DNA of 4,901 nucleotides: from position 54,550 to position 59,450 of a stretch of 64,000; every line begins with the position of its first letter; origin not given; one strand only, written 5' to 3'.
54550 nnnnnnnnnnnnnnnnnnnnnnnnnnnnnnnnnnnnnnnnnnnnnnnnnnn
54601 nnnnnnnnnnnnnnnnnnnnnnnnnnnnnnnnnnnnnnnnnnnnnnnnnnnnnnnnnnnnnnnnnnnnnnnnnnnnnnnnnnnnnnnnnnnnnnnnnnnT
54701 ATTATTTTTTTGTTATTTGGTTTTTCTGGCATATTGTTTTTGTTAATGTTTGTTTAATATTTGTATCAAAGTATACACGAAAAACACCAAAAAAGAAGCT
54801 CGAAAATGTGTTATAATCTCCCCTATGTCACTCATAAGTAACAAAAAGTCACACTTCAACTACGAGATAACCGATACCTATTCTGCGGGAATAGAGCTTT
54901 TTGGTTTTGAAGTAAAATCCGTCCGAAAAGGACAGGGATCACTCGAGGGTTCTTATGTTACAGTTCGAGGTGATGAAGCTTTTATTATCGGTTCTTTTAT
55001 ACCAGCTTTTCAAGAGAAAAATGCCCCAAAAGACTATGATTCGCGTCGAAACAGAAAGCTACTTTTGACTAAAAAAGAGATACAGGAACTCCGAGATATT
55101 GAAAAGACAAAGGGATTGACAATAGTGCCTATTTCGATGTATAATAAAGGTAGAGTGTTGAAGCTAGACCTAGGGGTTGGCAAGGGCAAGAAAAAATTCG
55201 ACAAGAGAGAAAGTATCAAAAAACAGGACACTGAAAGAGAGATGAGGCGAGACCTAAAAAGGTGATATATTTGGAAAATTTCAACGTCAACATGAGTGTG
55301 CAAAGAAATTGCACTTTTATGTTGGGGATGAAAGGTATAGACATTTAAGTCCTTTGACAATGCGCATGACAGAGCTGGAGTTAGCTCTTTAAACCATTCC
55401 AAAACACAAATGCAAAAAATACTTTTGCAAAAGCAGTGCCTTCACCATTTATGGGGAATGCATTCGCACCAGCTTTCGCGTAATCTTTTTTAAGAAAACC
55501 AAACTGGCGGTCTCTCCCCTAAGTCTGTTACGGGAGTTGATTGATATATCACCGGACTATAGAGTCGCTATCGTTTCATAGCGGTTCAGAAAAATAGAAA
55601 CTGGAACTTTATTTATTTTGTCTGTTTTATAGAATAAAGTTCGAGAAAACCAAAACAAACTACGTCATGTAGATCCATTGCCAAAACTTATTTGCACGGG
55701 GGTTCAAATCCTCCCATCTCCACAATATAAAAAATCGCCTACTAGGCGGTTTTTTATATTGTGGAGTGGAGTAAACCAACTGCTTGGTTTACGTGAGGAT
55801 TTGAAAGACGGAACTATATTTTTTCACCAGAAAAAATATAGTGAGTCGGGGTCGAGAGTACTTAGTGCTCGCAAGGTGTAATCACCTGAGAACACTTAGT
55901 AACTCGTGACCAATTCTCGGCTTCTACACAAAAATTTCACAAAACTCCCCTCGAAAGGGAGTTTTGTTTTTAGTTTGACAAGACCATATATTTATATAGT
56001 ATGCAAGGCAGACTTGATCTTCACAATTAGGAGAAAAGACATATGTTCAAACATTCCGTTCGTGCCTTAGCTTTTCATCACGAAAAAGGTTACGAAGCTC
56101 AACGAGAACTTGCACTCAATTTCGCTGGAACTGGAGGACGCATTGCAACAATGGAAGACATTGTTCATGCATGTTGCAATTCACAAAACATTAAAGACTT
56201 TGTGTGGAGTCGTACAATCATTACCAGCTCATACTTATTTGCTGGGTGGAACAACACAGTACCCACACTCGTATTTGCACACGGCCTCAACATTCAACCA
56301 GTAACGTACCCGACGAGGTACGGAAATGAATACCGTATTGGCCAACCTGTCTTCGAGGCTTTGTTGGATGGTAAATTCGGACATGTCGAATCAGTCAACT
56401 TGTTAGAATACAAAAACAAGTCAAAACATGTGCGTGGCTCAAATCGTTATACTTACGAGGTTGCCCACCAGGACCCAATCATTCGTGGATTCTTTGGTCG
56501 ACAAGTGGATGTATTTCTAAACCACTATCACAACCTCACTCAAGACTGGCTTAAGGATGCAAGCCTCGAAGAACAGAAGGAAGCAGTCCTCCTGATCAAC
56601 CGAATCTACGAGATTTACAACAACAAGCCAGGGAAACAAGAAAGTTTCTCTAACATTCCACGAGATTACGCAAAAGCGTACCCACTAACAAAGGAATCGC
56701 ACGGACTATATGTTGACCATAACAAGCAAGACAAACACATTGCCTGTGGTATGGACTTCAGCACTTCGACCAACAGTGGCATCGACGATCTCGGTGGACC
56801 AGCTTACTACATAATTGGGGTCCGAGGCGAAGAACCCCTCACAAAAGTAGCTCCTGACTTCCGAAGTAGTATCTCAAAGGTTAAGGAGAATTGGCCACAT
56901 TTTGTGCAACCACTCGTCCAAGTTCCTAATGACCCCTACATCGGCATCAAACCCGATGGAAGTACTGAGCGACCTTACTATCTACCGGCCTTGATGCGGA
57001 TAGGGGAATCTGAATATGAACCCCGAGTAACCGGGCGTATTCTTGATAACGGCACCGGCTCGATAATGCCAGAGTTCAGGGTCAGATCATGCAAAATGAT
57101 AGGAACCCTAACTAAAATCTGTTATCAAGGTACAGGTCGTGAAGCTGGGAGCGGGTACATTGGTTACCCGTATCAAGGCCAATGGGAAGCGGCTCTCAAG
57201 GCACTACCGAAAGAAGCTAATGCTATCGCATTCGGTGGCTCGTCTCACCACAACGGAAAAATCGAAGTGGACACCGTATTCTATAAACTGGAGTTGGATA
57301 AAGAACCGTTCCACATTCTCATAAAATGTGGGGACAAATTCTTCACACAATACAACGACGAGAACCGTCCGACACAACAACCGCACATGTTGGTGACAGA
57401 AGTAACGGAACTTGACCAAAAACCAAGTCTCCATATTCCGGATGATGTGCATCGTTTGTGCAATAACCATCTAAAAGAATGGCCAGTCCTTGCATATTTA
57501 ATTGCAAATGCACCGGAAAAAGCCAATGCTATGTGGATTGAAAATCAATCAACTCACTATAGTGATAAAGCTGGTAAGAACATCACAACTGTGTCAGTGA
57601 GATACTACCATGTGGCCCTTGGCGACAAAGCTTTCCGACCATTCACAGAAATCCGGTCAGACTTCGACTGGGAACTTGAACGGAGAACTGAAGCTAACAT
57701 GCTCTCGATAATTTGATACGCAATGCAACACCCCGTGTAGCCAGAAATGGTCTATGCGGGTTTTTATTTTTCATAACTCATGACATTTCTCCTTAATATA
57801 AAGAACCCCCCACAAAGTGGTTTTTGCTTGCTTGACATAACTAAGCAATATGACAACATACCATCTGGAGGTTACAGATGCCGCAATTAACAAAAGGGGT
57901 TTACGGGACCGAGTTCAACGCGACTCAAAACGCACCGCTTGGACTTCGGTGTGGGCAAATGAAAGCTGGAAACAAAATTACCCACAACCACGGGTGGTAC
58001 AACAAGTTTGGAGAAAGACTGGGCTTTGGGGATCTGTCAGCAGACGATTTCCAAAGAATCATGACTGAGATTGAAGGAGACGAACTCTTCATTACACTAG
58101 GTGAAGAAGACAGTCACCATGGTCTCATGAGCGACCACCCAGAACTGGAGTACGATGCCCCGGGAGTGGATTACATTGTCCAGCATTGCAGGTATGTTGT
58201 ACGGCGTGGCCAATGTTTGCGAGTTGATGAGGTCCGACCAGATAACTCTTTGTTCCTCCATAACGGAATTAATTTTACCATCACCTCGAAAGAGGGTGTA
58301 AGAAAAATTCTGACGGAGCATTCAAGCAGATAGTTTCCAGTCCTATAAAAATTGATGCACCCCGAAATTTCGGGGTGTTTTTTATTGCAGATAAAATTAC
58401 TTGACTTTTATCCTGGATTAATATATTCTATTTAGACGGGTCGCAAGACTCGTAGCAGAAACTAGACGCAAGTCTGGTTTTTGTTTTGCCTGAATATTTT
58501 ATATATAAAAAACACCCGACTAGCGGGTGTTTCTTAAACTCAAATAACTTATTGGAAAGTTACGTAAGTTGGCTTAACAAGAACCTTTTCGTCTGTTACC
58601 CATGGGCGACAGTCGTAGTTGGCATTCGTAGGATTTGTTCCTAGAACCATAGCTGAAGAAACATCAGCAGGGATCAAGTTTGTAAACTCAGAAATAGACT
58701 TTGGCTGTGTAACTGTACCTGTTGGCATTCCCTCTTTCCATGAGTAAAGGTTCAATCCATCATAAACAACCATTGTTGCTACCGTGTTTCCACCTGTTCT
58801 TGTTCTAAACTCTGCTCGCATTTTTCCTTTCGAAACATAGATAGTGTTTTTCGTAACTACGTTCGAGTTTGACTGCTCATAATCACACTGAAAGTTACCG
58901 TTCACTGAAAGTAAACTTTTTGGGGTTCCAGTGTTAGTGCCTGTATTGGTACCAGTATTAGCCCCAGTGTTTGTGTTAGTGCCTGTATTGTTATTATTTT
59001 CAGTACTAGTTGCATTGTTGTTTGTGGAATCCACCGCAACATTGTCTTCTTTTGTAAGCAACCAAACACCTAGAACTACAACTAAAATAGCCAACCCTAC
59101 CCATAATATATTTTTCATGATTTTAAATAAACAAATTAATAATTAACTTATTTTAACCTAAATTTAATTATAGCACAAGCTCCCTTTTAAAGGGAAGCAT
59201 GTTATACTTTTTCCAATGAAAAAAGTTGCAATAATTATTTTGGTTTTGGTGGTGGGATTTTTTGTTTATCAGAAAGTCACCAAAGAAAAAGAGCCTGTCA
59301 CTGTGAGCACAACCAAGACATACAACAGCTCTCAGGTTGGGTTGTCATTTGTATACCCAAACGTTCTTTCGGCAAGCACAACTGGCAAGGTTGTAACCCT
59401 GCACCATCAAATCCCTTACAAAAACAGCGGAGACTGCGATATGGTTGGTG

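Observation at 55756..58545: GC-elevated, strong-SD two-gene block inserted directly after ssrA: candidate horizontally acquired system of unknown function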

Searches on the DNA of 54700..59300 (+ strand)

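Call 10: search_rna_families(source=window, start=54700, end=59300, threshold=evalue, max_evalue=1)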
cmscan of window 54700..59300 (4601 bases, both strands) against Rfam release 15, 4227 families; matches with E-value up to 1: 6.
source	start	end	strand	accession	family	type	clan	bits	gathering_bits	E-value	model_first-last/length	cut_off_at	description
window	55324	55725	+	RF00023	tmRNA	Gene;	CL00001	101.8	47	8.9e-40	1-374/374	no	transfer-messenger RNA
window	55708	55773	-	RF04136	MIR1862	Gene; miRNA;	-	29.1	84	0.01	1-90/90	no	MIR1862 microRNA precursor family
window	55717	55903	-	RF00125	IS128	Gene; sRNA;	-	27.8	80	0.0096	1-209/209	no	IS128 RNA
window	58457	58560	-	RF01770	rimP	Cis-reg; leader;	-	27.3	47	0.21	1-102/102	no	Gammaprotebacteria rimP leader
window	58506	58567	-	RF00370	sroD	Gene; sRNA;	-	22.6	50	0.37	1-86/86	no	sroD RNA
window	58509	58617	-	RF02144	rsmX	Gene;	CL00106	21.7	56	0.56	1-114/114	no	rsmX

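Call 86: build_rna_model(alignment_id=A7)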
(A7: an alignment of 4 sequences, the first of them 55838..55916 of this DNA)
Model R1 built from alignment A7 (4 sequences, 90 columns); structure: RNAalifold consensus.
model positions 79; base pairs 23; branch points 0; effective number of sequences 1.75; information 0.716 bits per position. Calibrated on 0.2 Mb of random sequence (short: E-values are rough).
structure used (alignment columns):
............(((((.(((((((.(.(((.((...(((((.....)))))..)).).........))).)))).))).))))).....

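Call 87: search_with_rna_model(model_id=R1, sources=[window, L011, L012, L013, L014, L015, L016, L017, L018, L019, L020, L021, L022, L023, L024, L025, L026, L027, L028, L029, L030, L031, L032, L033, L034, L035, L036, L037, L038, L039, L040, L041, L042, L043, L044, L045, L046, L047, L048, L049, L050, L051, L052, L053, L054, L055, L056, L057, L058, L059, L060, L061, L062, L063, L064, L065, L066, L067, L068, L069, L070, L071, L072, L073, L074, L075, L076, L077, L078, L079, L080, L081, L082, L083, L084, L085, L086, L087, L088, L089, L090, L001, L003, L004, L006, L007, L009, L091, L092, L093, L094, L095, L096], max_evalue=0.01, make_alignment=true)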
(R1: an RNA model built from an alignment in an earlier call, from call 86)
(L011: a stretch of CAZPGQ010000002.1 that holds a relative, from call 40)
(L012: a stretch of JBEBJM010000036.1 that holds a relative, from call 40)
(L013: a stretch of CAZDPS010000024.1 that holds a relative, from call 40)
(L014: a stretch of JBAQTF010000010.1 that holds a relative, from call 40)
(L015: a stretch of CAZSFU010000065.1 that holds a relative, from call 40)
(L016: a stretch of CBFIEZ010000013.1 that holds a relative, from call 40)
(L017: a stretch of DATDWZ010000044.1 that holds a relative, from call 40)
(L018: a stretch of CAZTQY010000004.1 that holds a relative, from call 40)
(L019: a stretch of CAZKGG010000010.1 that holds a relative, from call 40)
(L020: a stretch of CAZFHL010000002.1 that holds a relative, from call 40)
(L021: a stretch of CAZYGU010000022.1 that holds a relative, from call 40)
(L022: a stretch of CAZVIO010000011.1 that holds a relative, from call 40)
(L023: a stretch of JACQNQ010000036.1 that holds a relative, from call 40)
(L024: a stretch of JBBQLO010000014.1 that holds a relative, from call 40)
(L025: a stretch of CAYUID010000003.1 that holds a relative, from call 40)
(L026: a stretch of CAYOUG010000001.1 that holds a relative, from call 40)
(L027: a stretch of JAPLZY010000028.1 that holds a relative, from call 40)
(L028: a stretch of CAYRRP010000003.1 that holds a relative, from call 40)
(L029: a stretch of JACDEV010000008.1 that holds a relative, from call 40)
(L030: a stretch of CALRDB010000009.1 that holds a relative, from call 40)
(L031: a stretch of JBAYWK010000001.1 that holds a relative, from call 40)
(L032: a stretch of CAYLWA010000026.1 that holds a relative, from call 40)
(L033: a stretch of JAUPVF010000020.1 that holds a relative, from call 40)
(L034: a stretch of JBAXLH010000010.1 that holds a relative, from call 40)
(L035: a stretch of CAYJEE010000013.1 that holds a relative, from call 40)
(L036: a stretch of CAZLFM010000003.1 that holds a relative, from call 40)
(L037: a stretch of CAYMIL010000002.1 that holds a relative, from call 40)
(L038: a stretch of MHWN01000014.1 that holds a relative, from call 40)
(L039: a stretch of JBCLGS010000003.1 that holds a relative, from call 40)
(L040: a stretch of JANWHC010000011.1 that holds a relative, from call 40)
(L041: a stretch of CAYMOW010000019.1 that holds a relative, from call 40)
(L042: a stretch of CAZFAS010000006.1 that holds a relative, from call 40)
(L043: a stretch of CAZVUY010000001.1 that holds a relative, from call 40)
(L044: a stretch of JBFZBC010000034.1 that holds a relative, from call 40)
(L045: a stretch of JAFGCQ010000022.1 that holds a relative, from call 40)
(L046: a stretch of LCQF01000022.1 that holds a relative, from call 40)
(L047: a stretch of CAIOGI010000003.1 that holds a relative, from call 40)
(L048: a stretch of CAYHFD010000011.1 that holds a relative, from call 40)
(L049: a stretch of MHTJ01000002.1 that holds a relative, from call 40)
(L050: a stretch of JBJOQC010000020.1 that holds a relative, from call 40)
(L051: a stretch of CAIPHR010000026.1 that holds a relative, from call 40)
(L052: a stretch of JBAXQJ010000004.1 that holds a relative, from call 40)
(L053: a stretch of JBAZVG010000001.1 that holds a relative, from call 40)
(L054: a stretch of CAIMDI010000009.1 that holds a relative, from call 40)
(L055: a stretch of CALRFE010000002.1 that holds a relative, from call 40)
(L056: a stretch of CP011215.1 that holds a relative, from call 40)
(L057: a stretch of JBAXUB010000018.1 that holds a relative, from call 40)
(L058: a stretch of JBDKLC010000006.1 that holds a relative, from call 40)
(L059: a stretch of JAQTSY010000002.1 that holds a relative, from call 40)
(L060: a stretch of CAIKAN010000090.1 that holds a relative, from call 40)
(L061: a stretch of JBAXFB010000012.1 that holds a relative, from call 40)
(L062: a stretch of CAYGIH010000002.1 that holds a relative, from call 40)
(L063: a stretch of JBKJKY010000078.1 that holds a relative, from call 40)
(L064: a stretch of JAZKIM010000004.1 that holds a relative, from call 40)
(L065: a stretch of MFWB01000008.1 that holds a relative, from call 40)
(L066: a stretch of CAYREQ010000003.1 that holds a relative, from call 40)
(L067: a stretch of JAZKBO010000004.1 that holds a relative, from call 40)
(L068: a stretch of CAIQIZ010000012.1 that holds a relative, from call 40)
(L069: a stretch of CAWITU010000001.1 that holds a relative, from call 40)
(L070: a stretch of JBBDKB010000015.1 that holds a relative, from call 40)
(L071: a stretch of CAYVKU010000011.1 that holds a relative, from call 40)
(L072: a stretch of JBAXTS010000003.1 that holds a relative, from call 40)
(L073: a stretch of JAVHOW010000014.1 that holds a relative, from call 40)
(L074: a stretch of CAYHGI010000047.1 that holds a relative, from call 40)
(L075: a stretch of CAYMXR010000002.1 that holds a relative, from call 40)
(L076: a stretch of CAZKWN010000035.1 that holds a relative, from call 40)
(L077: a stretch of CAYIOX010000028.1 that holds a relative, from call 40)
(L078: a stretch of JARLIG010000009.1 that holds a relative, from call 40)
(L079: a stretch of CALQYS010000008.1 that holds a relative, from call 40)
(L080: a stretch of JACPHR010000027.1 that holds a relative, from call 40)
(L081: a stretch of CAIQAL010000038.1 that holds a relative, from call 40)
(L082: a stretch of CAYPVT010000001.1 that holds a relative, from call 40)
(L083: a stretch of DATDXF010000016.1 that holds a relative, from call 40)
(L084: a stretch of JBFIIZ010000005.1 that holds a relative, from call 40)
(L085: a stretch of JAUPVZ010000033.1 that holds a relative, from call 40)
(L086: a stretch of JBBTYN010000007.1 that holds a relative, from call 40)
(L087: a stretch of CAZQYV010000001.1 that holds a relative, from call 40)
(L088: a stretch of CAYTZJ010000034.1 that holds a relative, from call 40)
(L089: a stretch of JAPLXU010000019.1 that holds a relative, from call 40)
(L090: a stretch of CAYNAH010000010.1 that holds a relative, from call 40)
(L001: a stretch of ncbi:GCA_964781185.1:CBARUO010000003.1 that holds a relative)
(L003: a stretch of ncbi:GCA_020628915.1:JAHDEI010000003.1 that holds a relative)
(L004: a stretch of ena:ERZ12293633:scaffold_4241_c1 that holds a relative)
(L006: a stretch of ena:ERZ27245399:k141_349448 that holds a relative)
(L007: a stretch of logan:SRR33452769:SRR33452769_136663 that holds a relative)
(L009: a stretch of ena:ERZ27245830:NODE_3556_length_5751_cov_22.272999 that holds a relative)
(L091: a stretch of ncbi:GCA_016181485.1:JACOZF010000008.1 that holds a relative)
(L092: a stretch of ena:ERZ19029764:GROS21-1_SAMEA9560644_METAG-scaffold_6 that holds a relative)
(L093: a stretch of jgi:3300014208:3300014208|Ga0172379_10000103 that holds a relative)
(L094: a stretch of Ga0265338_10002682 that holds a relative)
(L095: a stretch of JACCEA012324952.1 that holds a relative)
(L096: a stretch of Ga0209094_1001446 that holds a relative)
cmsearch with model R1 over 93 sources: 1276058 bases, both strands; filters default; matches with E-value up to 0.01: 23.
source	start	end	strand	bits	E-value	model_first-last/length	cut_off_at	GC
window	55838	55916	+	102.3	7.7e-23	1-79/79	no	0.47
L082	9284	9363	+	98.1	9.1e-22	1-79/79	no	0.49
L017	5119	5195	-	81.7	1.5e-17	1-79/79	no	0.53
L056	9098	9187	+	66.5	1.1e-13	1-79/79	no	0.52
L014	5433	5494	-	41.6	2.7e-07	1-79/79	no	0.4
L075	9104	9163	+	35.4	1.1e-05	1-79/79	no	0.57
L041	13430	13478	-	33.8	2.8e-05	1-79/79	no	0.55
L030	5648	5709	+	33.7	2.9e-05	1-79/79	no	0.56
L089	9098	9159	+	33.4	3.5e-05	1-79/79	no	0.5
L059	1431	1482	+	32.2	7.1e-05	1-79/79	no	0.48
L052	283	336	-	30.8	0.00016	1-79/79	no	0.54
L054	8942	8995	+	29.9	0.00027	1-79/79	no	0.46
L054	9755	9808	+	29.7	0.0003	1-79/79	no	0.48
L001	7832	7891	-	29.3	0.00039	1-79/79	no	0.53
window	6567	6618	-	29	0.00046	1-79/79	no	0.44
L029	745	796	-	28.1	0.00078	1-79/79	no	0.5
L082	9396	9447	+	27.9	0.0009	1-79/79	no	0.5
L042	4807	4862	+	27.1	0.0014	1-79/79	no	0.54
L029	5039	5101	-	26.8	0.0017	1-79/79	no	0.48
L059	5434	5493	+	25.9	0.0028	1-79/79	no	0.5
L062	4480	4531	+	25.5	0.0037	1-79/79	no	0.5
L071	5487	5545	-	24.7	0.0059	1-79/79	no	0.46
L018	4697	4748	-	24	0.0086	1-79/79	no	0.52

Alignment A8: 23 matches aligned to the model, 99 columns, each read 5' to 3' on its own strand. Consensus structure (alignment columns), stored with it:
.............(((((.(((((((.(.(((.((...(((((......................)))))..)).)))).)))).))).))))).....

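Call 97: search_with_rna_model(model_id=R1, sources=[L097, L002, L005, L008, L010], max_evalue=1, filters=off)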
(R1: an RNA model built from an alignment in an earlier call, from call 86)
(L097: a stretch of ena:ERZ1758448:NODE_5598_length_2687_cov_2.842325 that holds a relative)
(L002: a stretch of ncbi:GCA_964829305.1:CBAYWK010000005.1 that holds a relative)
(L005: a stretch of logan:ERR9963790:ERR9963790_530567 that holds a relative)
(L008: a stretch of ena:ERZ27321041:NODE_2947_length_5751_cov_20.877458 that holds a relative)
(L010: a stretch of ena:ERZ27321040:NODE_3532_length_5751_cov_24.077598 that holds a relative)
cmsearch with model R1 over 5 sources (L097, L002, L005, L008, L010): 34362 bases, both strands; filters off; matches with E-value up to 1: 4.
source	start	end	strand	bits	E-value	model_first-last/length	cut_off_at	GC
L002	7832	7891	-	29.3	1.1e-05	1-79/79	no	0.53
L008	1047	1109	+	11.9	0.3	1-79/79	no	0.73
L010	959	1021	+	11.9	0.3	1-79/79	no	0.73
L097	2619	2652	-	10.4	0.72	1-79/79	no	0.59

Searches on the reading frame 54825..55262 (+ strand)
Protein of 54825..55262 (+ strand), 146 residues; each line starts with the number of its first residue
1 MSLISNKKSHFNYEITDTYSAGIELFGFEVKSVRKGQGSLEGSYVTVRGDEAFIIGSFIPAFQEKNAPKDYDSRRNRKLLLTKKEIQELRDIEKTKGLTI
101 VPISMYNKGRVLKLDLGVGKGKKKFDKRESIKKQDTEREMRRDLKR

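Call 40: find_related_loci(query=window:54825-55262:+, collection=genome_contigs, flank=8000)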
Query seq(146 aa) (146 aa) in genome_contigs; peptide patterns used: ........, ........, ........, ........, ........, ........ (x = any residue, [..] = any of these).
600 stretches matched a pattern (row limit reached: there are more); 475 encode a relative of the query (tblastn E <= 1e-3); the best 80 are kept; 80 distinct loci.
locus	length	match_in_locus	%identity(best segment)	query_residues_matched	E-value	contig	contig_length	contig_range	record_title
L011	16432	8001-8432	81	1-144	7e-76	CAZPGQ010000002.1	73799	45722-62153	MAG TPA_asm: uncultured Candidatus Saccharibacteria bacterium isolate SRP219642_co7_231 genome assembly, contig: NODE_43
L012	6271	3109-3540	81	1-144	1e-75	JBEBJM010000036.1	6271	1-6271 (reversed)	MAG: Nitrospira sp. isolate SF2_9 NODE_5508_length_6271_cov_6.492061, whole genome shotgun sequence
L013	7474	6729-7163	78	1-145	1e-75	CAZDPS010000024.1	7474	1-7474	MAG TPA_asm: uncultured Candidatus Saccharibacteria bacterium isolate SRP300315_co1_23 genome assembly, contig: NODE_411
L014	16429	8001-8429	76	1-143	3e-73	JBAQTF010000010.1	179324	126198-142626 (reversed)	MAG: Minisyncoccia bacterium isolate MFD03284_ilm_asm_bin37 k127_142959, whole genome shotgun sequence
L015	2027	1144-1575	79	1-144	2e-75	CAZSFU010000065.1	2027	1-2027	MAG TPA_asm: uncultured Candidatus Saccharibacteria bacterium isolate SRP170004_co1_24 genome assembly, contig: NODE_101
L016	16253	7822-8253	76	1-144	3e-72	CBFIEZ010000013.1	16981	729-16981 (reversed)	MAG: Minisyncoccia bacterium isolate Co_bin_508_permissive genome assembly, contig: Co_bin_508_permissive_c13, whole gen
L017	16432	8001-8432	74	1-144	3e-72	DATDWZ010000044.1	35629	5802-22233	MAG TPA_asm: Candidatus Paceibacterota bacterium isolate SMAG_U8125 k141_453641, whole genome shotgun sequence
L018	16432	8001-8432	76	1-144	1e-71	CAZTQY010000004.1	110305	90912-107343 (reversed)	MAG TPA_asm: uncultured Candidatus Saccharibacteria bacterium isolate SRP285395_co2_142 genome assembly, contig: NODE_19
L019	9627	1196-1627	76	1-144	2e-71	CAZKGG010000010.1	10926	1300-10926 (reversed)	MAG TPA_asm: uncultured Candidatus Saccharibacteria bacterium isolate SRP342105_co2_44 genome assembly, contig: NODE_645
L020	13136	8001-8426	73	1-142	5e-66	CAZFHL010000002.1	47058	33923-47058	MAG TPA_asm: uncultured Candidatus Saccharibacteria bacterium isolate SRP150892_co2_467 genome assembly, contig: NODE_83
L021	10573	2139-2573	71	1-145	4e-66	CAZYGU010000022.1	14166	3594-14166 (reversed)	MAG TPA_asm: uncultured Candidatus Saccharibacteria bacterium isolate SRP278252_co2_822 genome assembly, contig: NODE_89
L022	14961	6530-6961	71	1-144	2e-65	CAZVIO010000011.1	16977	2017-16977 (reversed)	MAG TPA_asm: uncultured Candidatus Saccharibacteria bacterium isolate SRP285395_co1_490 genome assembly, contig: NODE_52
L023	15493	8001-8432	69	1-144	1e-65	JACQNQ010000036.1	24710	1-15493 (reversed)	MAG: Candidatus Zambryskibacteria bacterium isolate NC_groundwater_1259_Ag_S-0.1um_40_87 S_p1_S3_coassembly_k141_2153912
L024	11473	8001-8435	66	1-145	5e-65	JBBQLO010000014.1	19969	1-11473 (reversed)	MAG: Parcubacteria group bacterium isolate Co_metawrap_489 Cmw_489_k141_12521585_length_19969_cov_12.9952, whole genome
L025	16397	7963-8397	70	1-145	7e-65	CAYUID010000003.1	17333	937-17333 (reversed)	MAG TPA_asm: uncultured Candidatus Saccharibacteria bacterium isolate SRP273308_co1_430 genome assembly, contig: NODE_36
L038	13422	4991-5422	67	1-144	3e-62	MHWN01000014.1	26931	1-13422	MAG: Candidatus Zambryskibacteria bacterium RIFCSPLOWO2_02_FULL_39_26 rifcsplowo2_02_scaffold_2989, whole genome shotgun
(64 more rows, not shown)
